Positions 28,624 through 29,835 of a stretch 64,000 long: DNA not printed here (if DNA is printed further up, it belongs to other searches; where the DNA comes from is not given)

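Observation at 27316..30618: Intein with endonuclease-like region in the RNR large subunit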

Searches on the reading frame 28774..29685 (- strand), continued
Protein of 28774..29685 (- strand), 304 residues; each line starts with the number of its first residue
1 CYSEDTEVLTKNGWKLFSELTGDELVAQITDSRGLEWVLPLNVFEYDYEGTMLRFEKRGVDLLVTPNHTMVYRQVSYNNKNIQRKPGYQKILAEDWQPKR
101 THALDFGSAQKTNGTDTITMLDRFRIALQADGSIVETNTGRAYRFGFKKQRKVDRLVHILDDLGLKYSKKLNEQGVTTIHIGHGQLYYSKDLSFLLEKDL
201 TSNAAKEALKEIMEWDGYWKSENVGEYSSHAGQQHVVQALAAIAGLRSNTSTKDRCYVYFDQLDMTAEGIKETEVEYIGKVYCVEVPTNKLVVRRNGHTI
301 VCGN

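Call 54: get_annotated_region(hit=H58, flank=2500)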
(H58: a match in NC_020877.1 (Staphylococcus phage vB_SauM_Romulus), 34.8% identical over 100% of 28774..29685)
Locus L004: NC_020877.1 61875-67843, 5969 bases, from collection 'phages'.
description: Staphylococcus phage vB_SauM_Romulus, complete genome.
organism: Staphylococcus phage vB_SauM_Romulus (NCBI taxid 1235660)
taxonomy: Viruses; Duplodnaviria; Heunggongvirae; Uroviricota; Caudoviricetes; Herelleviridae; Twortvirinae; Silviavirus; Silviavirus remus
host: Staphylococcus aureus (phage propagation strain 47); source: -; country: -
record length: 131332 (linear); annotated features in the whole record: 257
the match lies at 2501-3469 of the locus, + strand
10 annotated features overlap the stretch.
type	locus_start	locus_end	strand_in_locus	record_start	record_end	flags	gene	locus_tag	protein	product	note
regulatory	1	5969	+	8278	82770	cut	-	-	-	promoter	discovered using MEME with manual verification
CDS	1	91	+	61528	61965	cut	-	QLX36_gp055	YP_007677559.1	hypothetical protein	-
CDS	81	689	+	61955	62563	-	-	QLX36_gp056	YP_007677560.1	resolvase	-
CDS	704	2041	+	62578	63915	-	-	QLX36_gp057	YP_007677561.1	ribonucleotide-diphosphate reductase beta subunit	-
CDS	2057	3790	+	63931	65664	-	-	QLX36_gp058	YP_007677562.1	ribonucleotide-diphosphate reductase alpha subunit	-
regulatory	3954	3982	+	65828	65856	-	-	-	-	promoter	discovered using MEME with manual verification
CDS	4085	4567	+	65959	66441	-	-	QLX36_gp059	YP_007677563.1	homing endonuclease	-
misc_feature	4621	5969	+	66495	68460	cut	-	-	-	-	similar to ribonucleotide-diphosphate reductase alpha subunit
regulatory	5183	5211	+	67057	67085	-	-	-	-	promoter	discovered using MEME with manual verification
CDS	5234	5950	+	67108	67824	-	-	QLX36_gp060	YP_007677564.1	HNH endonuclease family protein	-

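Call 57: search_dna_similar(query=window:28774-29685:-, collection=phages, mode=protein, max_rows=45, max_evalue=0.001, rows=spread)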
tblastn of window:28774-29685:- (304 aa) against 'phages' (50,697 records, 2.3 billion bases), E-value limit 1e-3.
Records with a match: 340; places in all: 350; records where one place covers at least 80% of the query: 139.
Best place of each record, by identity: >=99% 4; 90-95% 2; <60% 334.
By first word of the organism name: Rheinheimera 83; Vibrio 81; Mycobacterium 47; Staphylococcus 44; Escherichia 15; Prevotella 15; Pseudomonas 11; Salmonella 6; Corynebacterium 6; Acinetobacter 5; and 14 more.
By host as written in the record: - 90; Rheinheimera sp. BAL341 83; Mycobacterium smegmatis mc2 155 36; Staphylococcus aureus 16; Prevotella sp. 15; Mycobacterium smegmatis mc#155 9; Pseudomonas syringae pv. porri LMG 28495 8; Escherichia coli 7; and 40 more.
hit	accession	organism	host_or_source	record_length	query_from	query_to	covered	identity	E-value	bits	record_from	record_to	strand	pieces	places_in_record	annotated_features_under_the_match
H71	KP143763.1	Salmonella phage Shivani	Salmonella enterica subsp. enterica ...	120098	1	304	100%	100.0%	0e+0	636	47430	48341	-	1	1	ribonucleoside-diphosphate reductase, alpha subunit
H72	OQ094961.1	Staphylococcus phage SSP49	Staphylococcus aureus ATCC 13301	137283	1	304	100%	35.1%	1e-41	159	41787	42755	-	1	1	nucleotide metabolism protein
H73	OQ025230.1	Staphylococcus phage SAP6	Staphylococcus aureus Newman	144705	1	304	100%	34.8%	3e-42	160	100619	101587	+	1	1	ribonucleotide reductase of class Ia (aerobic), beta subunit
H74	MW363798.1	Staphylococcus phage LSA2308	Staphylococcus aureus ATCC 25923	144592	1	304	100%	34.8%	8e-42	159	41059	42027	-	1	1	ribonucleotide reductase of class Ia (aerobic), alpha subunit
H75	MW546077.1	Staphylococcus phage Romulus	-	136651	1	304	100%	34.8%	9e-42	159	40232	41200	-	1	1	ribonucleotide-diphosphate reductase alpha subunit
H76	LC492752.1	Staphylococcus phage KSAP11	Staphylococcus aureus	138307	1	304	100%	34.8%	2e-41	158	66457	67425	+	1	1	putative ribonucleotide-diphosphate reductase subunit alpha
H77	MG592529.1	Vibrio phage 1.161.O._10N.261.48.C5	Vibrio lentus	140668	1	304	100%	32.0%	7e-32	130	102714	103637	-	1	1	hint domain protein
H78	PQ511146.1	Escherichia phage NHEP1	Escherichia coli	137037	1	304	100%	29.9%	6e-19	93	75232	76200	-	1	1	DNA polymerase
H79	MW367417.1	Pectobacterium phage PcCB7V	Pectobacterium sp. 7V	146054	1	304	100%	28.9%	6e-26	113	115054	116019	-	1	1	ribonucleotide reductase Ia, beta subunit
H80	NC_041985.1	Mycobacterium phage Switzer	Mycobacterium smegmatis mc2 155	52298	1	304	100%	28.3%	9e-19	92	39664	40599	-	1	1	56: PhoH-like phosphate starvation-inducible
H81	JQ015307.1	Pectobacterium phage phiTE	Pectobacterium atrosepticum SCRI1043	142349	1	304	100%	28.0%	3e-24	108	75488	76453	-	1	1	ribonucleotide-diphosphate reductase subunit beta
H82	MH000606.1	Mycobacterium phage Fascinus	Mycobacterium smegmatis mc2 155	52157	1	304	100%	27.4%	2e-18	92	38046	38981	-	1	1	51: DNA primase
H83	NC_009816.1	Corynebacterium phage P1201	Corynebacterium glutamicum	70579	1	304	100%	27.2%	4e-19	93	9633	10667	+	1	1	thymidylate synthase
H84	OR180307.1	Acinetobacter phage P577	Acinetobacter baumannii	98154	1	304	100%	25.8%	1e-13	77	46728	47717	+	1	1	hypothetical protein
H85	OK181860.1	Escherichia phage 19-1-2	Escherichia sp.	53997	1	304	100%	25.2%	6e-7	57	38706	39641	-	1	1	putative thymidylate synthase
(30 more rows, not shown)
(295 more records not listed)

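Call 69: get_annotated_region(hit=H80, flank=900)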
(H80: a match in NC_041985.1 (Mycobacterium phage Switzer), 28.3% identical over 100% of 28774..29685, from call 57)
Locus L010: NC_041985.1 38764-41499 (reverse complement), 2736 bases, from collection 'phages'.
description: Mycobacterium phage Switzer, complete genome.
organism: Mycobacterium phage Switzer (NCBI taxid 1034118)
taxonomy: Viruses; Duplodnaviria; Heunggongvirae; Uroviricota; Caudoviricetes; Fromanvirus; Fromanvirus switzer
host: Mycobacterium smegmatis mc2 155; source: soil; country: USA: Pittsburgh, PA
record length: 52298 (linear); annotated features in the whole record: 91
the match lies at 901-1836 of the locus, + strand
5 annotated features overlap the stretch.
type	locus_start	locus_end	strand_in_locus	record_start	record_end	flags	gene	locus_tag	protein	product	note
CDS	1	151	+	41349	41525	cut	58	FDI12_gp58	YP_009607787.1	hypothetical protein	-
CDS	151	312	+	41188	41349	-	57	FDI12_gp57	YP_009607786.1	DNA primase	-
CDS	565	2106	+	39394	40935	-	56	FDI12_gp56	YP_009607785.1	PhoH-like phosphate starvation-inducible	DNA primase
CDS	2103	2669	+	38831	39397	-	55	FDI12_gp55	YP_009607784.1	phosphofructokinase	-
CDS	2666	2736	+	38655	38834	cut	54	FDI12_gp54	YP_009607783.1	hypothetical protein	-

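Call 70: get_annotated_region(hit=H82, flank=900)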
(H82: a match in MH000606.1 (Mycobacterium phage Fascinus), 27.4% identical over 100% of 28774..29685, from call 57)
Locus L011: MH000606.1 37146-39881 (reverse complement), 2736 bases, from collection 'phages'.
description: Mycobacterium phage Fascinus, complete genome.
organism: Mycobacterium phage Fascinus (NCBI taxid 2108118)
taxonomy: Viruses; Duplodnaviria; Heunggongvirae; Uroviricota; Caudoviricetes; Fromanvirus
host: Mycobacterium smegmatis mc2 155; source: soil; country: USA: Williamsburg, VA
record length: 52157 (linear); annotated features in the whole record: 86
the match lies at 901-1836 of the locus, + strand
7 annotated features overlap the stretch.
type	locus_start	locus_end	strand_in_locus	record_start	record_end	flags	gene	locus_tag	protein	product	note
CDS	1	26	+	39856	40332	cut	55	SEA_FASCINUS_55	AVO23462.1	endonuclease VII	-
CDS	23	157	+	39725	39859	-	54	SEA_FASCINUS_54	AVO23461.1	hypothetical protein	-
CDS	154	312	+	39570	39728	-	53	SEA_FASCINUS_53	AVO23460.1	hypothetical protein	-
CDS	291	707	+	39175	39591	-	52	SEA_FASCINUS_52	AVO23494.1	DNA primase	-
CDS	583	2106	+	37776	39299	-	51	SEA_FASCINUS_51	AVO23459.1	DNA primase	-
CDS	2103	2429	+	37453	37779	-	50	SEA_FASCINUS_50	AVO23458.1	hypothetical protein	-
CDS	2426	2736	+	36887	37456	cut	49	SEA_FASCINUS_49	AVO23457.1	hypothetical protein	-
